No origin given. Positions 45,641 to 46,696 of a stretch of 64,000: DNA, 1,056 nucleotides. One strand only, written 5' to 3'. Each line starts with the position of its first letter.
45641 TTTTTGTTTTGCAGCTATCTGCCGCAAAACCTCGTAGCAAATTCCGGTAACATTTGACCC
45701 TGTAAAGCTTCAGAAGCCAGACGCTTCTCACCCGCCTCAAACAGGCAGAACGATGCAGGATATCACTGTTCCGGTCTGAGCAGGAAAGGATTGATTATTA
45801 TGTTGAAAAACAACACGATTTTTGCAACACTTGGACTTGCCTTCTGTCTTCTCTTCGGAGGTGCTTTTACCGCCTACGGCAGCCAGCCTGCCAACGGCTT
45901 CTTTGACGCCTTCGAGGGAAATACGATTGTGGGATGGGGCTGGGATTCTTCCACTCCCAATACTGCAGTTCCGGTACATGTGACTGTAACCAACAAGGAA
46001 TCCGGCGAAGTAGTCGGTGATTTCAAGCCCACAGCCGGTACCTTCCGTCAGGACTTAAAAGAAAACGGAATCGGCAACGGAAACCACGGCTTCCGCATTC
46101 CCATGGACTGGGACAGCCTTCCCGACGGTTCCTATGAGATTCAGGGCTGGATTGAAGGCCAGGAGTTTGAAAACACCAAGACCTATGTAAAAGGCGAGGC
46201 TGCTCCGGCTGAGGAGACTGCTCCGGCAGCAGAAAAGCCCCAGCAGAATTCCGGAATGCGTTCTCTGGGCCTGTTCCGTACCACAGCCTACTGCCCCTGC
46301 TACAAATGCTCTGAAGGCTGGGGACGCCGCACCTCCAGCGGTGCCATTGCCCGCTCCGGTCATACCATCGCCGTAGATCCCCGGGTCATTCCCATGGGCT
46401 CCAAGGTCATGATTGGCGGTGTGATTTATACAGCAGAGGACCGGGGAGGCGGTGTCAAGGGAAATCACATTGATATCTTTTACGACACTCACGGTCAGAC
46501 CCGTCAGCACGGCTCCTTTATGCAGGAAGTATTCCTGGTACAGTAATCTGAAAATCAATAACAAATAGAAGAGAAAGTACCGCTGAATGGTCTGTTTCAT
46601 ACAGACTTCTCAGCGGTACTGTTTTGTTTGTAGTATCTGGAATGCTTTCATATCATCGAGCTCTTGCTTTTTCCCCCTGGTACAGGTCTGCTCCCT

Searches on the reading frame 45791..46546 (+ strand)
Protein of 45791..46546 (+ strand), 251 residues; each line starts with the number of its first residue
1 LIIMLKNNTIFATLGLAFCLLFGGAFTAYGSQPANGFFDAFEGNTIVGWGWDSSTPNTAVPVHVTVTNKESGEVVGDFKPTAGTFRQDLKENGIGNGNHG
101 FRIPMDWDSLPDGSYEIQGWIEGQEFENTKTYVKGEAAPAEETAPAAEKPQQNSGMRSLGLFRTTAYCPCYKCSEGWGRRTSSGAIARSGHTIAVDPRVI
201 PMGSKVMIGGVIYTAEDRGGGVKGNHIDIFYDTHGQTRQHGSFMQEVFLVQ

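Call 8: find_encoding_contigs(protein=window:45791-46546:+, flank=6000, max_places=10)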
Protein window:45791-46546:+ (251 aa): 24 contigs read that carry it; 10 places shown.
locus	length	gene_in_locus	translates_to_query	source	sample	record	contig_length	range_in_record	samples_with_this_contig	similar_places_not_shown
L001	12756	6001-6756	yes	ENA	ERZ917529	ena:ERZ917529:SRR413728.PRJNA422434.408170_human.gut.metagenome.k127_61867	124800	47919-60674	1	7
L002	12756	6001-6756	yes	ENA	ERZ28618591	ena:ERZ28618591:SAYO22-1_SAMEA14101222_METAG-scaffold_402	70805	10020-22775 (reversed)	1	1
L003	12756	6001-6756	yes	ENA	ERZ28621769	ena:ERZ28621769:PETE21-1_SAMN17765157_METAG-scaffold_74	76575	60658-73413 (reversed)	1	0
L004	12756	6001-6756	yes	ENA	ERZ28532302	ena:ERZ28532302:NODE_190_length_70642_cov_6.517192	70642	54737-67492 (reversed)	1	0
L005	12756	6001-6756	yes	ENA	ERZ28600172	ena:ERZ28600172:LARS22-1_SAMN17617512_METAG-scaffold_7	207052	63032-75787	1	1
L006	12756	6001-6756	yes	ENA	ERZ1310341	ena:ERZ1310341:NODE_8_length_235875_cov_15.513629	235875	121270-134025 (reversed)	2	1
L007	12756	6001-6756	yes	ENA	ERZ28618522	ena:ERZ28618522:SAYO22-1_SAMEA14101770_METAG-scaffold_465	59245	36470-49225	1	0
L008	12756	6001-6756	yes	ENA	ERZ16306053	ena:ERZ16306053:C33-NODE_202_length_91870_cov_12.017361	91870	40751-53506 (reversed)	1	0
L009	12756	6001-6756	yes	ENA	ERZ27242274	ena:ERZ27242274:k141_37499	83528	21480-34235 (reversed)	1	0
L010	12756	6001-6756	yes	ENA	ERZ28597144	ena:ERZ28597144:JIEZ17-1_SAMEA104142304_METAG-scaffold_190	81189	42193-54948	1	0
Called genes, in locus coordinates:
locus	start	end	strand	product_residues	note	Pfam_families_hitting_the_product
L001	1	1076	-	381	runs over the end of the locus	-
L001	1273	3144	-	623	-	PF00012:HSP70, PF06723:MreB_Mbl, PF00012:HSP70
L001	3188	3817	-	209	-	PF01025:GrpE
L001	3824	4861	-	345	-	PF01628:HrcA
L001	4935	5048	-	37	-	-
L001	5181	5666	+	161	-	PF06725:3D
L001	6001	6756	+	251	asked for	PF06725:3D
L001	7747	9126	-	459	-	PF00206:Lyase_1, PF14698:ASL_C2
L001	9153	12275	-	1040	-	PF09586:YfhO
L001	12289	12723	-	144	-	PF04138:GtrA_DPMS_TM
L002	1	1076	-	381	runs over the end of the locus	-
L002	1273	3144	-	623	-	PF00012:HSP70, PF06723:MreB_Mbl, PF00012:HSP70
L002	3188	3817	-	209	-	PF01025:GrpE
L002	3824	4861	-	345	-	PF01628:HrcA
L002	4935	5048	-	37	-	-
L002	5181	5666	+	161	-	PF06725:3D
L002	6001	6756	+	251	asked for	PF06725:3D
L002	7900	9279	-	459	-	PF00206:Lyase_1, PF14698:ASL_C2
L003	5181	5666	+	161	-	PF06725:3D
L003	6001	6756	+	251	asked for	PF06725:3D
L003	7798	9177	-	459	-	PF00206:Lyase_1, PF14698:ASL_C2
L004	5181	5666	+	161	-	PF06725:3D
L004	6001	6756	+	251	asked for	PF06725:3D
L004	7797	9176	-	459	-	PF00206:Lyase_1, PF14698:ASL_C2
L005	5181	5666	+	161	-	PF06725:3D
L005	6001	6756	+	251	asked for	PF06725:3D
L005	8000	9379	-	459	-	PF00206:Lyase_1, PF14698:ASL_C2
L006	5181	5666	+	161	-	PF06725:3D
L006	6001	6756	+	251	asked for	PF06725:3D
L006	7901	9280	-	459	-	PF00206:Lyase_1, PF14698:ASL_C2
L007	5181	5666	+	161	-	PF06725:3D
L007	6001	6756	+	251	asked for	PF06725:3D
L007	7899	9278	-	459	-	PF00206:Lyase_1, PF14698:ASL_C2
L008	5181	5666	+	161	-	PF06725:3D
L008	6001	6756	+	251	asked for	PF06725:3D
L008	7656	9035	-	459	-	PF00206:Lyase_1, PF14698:ASL_C2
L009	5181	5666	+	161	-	PF06725:3D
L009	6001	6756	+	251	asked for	PF06725:3D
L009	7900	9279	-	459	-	PF00206:Lyase_1, PF14698:ASL_C2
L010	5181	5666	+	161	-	PF06725:3D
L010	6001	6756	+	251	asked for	PF06725:3D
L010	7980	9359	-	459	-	PF00206:Lyase_1, PF14698:ASL_C2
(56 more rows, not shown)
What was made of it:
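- On Iteron / centromere-like protein-binding arrays: The neighbours are hrcA-grpE-dnaK, two 3D-domain genes, argH, YfhO and GtrA (call 8).
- Checked: The flanking genes are confirmed as a 3D-domain gene (PF06725) and argininosuccinate lyase (PF00206 + PF14698) (call 8).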

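Call 17: find_homologous_proteins(query=window:45791-46546:+, max_evalue=1e-20)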
Query window:45791-46546:+ (251 aa): 652 proteins with E <= 1e-20 among 1102 candidates; the best 120 are listed.
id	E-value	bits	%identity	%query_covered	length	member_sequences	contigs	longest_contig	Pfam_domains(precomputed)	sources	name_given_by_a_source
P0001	1.9e-159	547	93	100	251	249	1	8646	PF06725.18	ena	-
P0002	8.2e-138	476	99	82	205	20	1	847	PF06725.18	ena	-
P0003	8.9e-117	407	69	100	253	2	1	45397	PF06725.18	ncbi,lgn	-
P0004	2.4e-116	406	69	99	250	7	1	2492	PF06725.18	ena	-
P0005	2.4e-115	403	71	98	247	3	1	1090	PF06725.18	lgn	-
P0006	3.1e-115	402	70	98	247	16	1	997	PF06725.18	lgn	-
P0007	4.1e-115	402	70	98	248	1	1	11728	PF06725.18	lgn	-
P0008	1.6e-114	400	70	98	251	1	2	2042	PF06725.18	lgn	-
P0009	1.8e-114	400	69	98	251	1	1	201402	PF06725.18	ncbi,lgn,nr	ncbi:MAG: 3D domain-containing protein [Lachnospiraceae bacterium]|nr:3D domain-containing protein [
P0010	5.5e-114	398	72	94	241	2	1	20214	PF06725.18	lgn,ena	-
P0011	1.1e-113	397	70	98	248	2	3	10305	PF06725.18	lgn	-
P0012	2.2e-113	396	71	96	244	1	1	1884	PF06725.18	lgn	-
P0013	4.5e-112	392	69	98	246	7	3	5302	PF06725.18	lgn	-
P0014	4.5e-112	392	68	98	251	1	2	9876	PF06725.18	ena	-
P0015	5.9e-112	392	70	98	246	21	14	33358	PF06725.18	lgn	-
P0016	1.8e-111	390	68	96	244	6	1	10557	PF06725.18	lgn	-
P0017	4.1e-111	389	70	98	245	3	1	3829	PF06725.18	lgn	-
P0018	2.4e-110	386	66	99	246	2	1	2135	PF06725.18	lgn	-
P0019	3.2e-110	386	67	99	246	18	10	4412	PF06725.18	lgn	-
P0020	2.7e-109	383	68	98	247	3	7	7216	PF06725.18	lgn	-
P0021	3.9e-109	382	67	99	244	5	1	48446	PF06725.18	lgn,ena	-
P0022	1.6e-108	380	67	96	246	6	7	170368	PF06725.18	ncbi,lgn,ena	-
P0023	4.3e-108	379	68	98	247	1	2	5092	PF06725.18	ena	-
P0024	2.2e-107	377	66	99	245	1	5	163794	PF06725.18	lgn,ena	-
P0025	7.3e-107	375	67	98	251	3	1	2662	PF06725.18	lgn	-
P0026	1.7e-106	374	66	98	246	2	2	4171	PF06725.18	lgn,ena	-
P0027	2.1e-106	373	66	98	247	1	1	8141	PF06725.18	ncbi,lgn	-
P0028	4.4e-106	372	68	98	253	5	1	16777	PF06725.18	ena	-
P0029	4.6e-106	372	66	98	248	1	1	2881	PF06725.18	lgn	-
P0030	6.7e-106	372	67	98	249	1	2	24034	PF06725.18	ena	-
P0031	1.1e-105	371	67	98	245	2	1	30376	PF06725.18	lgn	-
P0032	1.7e-105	370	64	99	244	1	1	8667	PF06725.18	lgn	-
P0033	2.3e-105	370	67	99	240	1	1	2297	PF06725.18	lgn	-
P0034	2.4e-105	370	66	99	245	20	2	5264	PF06725.18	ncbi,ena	-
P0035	3.6e-105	369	66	98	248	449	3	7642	PF06725.18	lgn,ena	-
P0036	3.7e-105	369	65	99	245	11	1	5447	PF06725.18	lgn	-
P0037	3.8e-105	369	67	98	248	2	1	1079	PF06725.18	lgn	-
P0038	4.4e-105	369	67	98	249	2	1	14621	PF06725.18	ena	-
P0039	6.0e-105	369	66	98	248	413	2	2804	PF06725.18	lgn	-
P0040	1.0e-104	368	65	99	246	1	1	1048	PF06725.18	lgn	-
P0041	1.5e-104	367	66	98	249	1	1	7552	PF06725.18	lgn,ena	-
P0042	3.0e-104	366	65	98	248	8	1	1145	PF06725.18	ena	-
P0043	4.0e-104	366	65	99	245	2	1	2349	PF06725.18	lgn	-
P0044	4.1e-104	366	63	98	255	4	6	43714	PF06725.18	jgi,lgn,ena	-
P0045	2.0e-103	364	63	99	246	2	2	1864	PF06725.18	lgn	-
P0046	2.8e-103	363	64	100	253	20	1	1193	PF06725.18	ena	-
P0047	3.9e-103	363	63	99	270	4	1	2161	PF06725.18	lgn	-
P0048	1.8e-102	360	65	99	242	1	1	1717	PF06725.18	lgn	-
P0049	9.1e-102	358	64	98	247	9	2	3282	PF06725.18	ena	-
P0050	3.5e-101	356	64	98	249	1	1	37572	PF06725.18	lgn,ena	-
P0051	4.6e-101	356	63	98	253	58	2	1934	PF06725.18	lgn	-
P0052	4.6e-101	356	61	98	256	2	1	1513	PF06725.18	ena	-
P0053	7.1e-101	355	62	99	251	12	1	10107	PF06725.18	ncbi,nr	ncbi:MAG: 3D domain-containing protein [Lachnospiraceae bacterium]|nr:3D domain-containing protein [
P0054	2.8e-100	353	63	99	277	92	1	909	PF06725.18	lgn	-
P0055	7.0e-100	352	63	98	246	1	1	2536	PF06725.18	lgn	-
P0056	7.0e-100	352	63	98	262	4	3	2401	PF06725.18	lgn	-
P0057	1.2e-99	351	61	98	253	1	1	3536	PF06725.18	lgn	-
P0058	1.4e-99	351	63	98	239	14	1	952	PF06725.18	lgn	-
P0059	1.8e-99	351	63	99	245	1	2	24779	PF06725.18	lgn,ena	-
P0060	5.0e-99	349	60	99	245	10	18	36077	PF06725.18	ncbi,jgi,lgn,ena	-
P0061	2.9e-98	347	61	99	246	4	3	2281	PF06725.18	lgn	-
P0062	9.3e-98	345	61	99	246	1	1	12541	PF06725.18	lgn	-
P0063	1.1e-97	345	63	99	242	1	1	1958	PF06725.18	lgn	-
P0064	1.6e-97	344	62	99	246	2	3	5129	PF06725.18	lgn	-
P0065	1.4e-96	341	60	98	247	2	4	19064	PF06725.18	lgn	-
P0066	1.7e-96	341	62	99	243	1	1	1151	PF06725.18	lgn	-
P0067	1.7e-96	341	61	99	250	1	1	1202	PF06725.18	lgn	-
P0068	2.6e-96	340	63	98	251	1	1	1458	PF06725.18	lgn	-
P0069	4.0e-96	340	61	99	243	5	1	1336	PF06725.18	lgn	-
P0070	1.0e-95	338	61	99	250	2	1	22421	PF06725.18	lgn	-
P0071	1.5e-95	338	63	92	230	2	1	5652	PF06725.18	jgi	-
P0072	1.8e-95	337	60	98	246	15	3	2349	PF06725.18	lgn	-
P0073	2.2e-95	337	61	98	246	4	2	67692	PF06725.18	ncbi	-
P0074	7.6e-95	335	60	99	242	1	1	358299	PF06725.18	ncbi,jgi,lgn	-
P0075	2.1e-94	334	61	99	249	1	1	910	PF06725.18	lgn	-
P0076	3.2e-94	333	59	98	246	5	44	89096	PF06725.18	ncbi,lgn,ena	-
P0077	5.8e-94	333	59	99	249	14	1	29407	PF06725.18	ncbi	-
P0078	1.4e-93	331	64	87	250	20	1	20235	PF06725.18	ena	-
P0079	1.5e-93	331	59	98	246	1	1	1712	PF06725.18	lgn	-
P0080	1.8e-93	331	60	98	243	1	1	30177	PF06725.18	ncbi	ncbi:MAG: 3D domain-containing protein [Lachnospiraceae bacterium]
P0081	5.8e-93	329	59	99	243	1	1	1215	PF06725.18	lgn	-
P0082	2.0e-92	328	57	98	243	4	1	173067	PF06725.18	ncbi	-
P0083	2.4e-92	327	56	99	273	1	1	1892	PF06725.18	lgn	-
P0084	2.8e-92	327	59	93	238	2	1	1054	PF06725.18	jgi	-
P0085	3.6e-92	327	57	98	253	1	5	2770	PF06725.18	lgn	-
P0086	7.6e-92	326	57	99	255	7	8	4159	PF06725.18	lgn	-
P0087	7.7e-92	326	59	99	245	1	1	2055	PF06725.18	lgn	-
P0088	1.4e-91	325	60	96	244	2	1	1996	PF06725.18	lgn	-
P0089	6.4e-91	323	57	98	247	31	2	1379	PF06725.18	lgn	-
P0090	1.1e-89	319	56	99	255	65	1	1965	PF06725.18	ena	-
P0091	2.1e-89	318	61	92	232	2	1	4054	PF06725.18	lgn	-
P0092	3.9e-89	317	58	99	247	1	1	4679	PF06725.18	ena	-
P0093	3.9e-89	317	56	98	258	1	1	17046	PF06725.18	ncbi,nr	ncbi:MAG: 3D domain-containing protein [Clostridiales bacterium]|nr:3D domain-containing protein [Cl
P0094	2.7e-88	314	57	99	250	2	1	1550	PF06725.18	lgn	-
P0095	3.0e-88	314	57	98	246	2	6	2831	PF06725.18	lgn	-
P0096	1.0e-87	312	55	99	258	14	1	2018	PF06725.18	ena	-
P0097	6.6e-86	306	55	98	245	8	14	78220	PF06725.18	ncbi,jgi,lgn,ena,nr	ncbi:MAG: phosphatase [Lachnospiraceae bacterium]|jgi:3D (Asp-Asp-Asp) domain-containing protein|nr:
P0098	1.2e-85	305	60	98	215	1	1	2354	PF06725.18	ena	-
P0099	4.2e-85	304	57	98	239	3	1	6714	PF06725.18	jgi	-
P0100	1.2e-84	302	54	98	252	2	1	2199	PF06725.18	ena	-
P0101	6.1e-78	280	57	86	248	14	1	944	PF06725.18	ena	-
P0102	2.4e-77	278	58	86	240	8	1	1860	PF06725.18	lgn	-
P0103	9.3e-77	276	52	99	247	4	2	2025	PF06725.18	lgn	-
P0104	9.7e-77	276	55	86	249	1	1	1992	PF06725.18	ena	-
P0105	4.7e-76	274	68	69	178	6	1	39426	PF06725.18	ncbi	-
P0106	8.2e-75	270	53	87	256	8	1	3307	PF06725.18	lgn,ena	-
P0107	1.5e-74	269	53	87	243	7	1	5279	PF06725.18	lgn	-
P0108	1.8e-74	269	50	100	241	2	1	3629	PF06725.18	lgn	-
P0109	8.2e-74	267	52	94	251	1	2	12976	PF06725.18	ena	-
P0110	1.5e-73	266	50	86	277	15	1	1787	PF06725.18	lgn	-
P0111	2.3e-73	265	52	87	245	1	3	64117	PF06725.18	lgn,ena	-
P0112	1.2e-72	263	56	87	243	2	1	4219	PF06725.18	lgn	-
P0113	1.7e-72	262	51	87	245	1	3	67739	PF06725.18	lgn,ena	-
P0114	2.6e-72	262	51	87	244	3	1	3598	PF06725.18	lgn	-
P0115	4.8e-72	261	51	94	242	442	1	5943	PF06725.18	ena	-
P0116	5.8e-72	260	53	87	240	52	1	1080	PF06725.18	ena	-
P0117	9.6e-72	260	53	87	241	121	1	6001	PF06725.18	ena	-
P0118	1.4e-71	259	52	92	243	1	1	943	PF06725.18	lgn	-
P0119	2.1e-71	259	52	87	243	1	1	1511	PF06725.18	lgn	-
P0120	3.2e-71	258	49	98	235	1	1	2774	PF06725.18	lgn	-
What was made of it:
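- Tried and rejected: The 3D-protein relatives are labelled Lachnospiraceae (call 17).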

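Call 18: find_encoding_contigs(protein=P0009, flank=5000, max_places=2)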
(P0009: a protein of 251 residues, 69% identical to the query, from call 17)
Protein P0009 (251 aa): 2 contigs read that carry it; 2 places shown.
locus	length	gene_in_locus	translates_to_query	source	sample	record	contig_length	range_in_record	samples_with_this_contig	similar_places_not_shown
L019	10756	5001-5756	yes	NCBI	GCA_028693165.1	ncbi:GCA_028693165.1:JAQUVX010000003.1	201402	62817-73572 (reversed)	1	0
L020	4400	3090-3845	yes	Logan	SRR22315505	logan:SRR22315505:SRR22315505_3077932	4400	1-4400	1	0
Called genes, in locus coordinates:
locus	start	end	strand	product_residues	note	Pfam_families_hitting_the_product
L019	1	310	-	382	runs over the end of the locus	PF00226:DnaJ, PF01556:DnaJ_C, PF27659:CHP02642 (faint), PF00684:DnaJ_CXXCXGXG, PF15777:Anti-TRAP (faint)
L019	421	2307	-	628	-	PF00012:HSP70, PF06723:MreB_Mbl, PF00012:HSP70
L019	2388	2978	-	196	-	PF01025:GrpE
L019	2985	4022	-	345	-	PF01628:HrcA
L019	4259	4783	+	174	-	PF06725:3D (weak)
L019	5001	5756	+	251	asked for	PF06725:3D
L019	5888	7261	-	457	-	PF00206:Lyase_1, PF14698:ASL_C2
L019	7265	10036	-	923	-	PF09586:YfhO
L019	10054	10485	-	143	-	PF04138:GtrA_DPMS_TM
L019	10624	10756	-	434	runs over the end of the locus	PF12897:Asp_aminotransf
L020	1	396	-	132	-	?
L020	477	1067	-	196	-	PF01025:GrpE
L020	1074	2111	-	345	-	PF01628:HrcA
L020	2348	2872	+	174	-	PF06725:3D (weak)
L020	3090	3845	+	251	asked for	PF06725:3D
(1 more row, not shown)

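Call 19: find_encoding_contigs(protein=P0003, flank=5000, max_places=2)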
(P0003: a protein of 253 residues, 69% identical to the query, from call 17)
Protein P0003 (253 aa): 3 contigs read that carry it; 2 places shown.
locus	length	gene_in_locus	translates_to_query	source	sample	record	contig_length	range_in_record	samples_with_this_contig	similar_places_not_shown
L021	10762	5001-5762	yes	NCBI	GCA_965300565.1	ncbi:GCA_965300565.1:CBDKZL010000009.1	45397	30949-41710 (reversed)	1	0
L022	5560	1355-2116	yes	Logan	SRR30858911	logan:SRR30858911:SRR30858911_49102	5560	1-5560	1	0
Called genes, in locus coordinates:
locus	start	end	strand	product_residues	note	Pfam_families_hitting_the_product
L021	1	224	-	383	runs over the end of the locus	-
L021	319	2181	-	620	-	PF00012:HSP70, PF06723:MreB_Mbl, PF00012:HSP70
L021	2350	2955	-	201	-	PF01025:GrpE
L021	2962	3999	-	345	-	PF01628:HrcA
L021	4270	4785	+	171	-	PF06725:3D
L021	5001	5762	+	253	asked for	PF06725:3D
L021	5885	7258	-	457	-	PF00206:Lyase_1, PF14698:ASL_C2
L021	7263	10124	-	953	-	PF09586:YfhO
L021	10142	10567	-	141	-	PF04138:GtrA_DPMS_TM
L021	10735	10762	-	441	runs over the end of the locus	PF12897:Asp_aminotransf, PF00155:Aminotran_1_2 (weak)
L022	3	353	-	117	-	?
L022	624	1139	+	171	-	PF06725:3D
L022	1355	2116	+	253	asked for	PF06725:3D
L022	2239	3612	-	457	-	PF00206:Lyase_1, PF14698:ASL_C2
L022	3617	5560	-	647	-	?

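Call 20: find_encoding_contigs(protein=P0022, flank=5000, max_places=2)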
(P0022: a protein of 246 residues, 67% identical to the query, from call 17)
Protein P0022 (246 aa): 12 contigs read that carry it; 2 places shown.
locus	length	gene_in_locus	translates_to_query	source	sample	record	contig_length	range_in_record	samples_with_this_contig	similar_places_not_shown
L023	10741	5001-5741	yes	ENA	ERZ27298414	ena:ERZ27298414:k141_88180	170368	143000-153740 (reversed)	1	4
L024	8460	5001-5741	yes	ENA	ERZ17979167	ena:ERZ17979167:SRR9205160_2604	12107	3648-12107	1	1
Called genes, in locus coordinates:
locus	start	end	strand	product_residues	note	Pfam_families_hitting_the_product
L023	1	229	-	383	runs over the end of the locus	-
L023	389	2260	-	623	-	PF00012:HSP70, PF06723:MreB_Mbl, PF00012:HSP70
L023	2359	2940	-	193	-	PF01025:GrpE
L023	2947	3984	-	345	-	PF01628:HrcA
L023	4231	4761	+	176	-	PF06725:3D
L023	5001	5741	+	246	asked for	PF06725:3D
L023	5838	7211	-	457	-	PF00206:Lyase_1, PF14698:ASL_C2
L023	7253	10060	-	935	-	PF09586:YfhO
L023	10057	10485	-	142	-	PF04138:GtrA_DPMS_TM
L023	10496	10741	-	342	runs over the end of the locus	PF00356:LacI, PF00532:Peripla_BP_1, PF13407:Peripla_BP_4, PF13377:Peripla_BP_3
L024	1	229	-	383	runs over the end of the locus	-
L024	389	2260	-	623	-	PF00012:HSP70, PF06723:MreB_Mbl, PF00012:HSP70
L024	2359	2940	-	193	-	PF01025:GrpE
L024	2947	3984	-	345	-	PF01628:HrcA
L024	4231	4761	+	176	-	PF06725:3D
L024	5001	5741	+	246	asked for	PF06725:3D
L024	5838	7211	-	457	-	PF00206:Lyase_1, PF14698:ASL_C2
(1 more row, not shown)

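Call 21: find_encoding_contigs(protein=P0024, flank=5000, max_places=2)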
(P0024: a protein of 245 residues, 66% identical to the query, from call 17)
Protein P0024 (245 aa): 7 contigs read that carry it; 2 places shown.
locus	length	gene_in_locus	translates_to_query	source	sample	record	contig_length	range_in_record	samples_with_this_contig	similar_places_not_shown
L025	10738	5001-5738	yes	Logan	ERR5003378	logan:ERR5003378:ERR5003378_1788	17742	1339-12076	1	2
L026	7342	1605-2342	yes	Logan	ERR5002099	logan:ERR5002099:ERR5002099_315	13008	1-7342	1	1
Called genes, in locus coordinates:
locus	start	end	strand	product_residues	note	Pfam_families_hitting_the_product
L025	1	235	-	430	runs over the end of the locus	PF05977:MFS_3, PF07690:MFS_1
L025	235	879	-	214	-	PF00440:TetR_N, PF21303:TetR_C_39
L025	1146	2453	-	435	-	PF06808:DctM, PF03600:CitMHS (weak)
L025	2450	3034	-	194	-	PF04290:DctQ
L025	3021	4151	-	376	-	PF03480:DctP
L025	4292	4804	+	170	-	PF06725:3D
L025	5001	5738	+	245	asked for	PF06725:3D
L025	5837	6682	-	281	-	PF03123:CAT_RBD, PF00874:PRD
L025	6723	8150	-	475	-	PF00232:Glyco_hydro_1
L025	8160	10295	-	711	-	PF00367:PTS_EIIB, PF02378:PTS_EIIC, PF00358:PTS_EIIA_1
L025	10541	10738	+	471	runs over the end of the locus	PF00232:Glyco_hydro_1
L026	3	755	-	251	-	?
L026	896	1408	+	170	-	PF06725:3D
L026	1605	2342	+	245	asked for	PF06725:3D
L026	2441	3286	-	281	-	PF03123:CAT_RBD, PF00874:PRD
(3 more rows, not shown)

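Call 22: find_encoding_contigs(protein=P0001, flank=5000, max_places=6)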
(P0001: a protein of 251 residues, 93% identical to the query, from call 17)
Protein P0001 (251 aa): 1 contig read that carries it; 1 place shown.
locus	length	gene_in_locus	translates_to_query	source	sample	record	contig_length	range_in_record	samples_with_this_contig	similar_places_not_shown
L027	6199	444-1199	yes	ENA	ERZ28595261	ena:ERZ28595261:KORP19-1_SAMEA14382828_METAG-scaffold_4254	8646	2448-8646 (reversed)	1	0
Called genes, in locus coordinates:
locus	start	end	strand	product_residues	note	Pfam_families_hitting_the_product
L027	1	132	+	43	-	?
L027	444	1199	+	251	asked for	PF06725:3D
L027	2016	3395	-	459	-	PF00206:Lyase_1, PF14698:ASL_C2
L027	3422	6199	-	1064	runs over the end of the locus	PF09586:YfhO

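Call 43: list_cluster_members(proteins=[window:45791-46546:+, window:46793-47242:-])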
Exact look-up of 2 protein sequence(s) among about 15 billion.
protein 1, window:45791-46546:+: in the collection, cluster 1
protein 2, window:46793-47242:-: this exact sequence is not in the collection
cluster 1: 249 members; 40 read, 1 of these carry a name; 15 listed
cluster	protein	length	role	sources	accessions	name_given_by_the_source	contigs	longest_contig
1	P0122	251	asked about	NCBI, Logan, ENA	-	-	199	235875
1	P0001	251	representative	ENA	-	-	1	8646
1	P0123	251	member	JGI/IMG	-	3D (Asp-Asp-Asp) domain-containing protein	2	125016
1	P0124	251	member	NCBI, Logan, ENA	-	-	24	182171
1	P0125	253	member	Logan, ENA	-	-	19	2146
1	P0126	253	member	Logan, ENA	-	-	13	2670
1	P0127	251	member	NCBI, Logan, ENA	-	-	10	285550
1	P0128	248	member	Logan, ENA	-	-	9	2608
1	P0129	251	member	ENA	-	-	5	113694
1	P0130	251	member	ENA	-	-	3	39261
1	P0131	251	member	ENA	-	-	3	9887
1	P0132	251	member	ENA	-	-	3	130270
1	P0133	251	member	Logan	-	-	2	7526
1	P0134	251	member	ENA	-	-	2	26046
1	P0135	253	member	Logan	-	-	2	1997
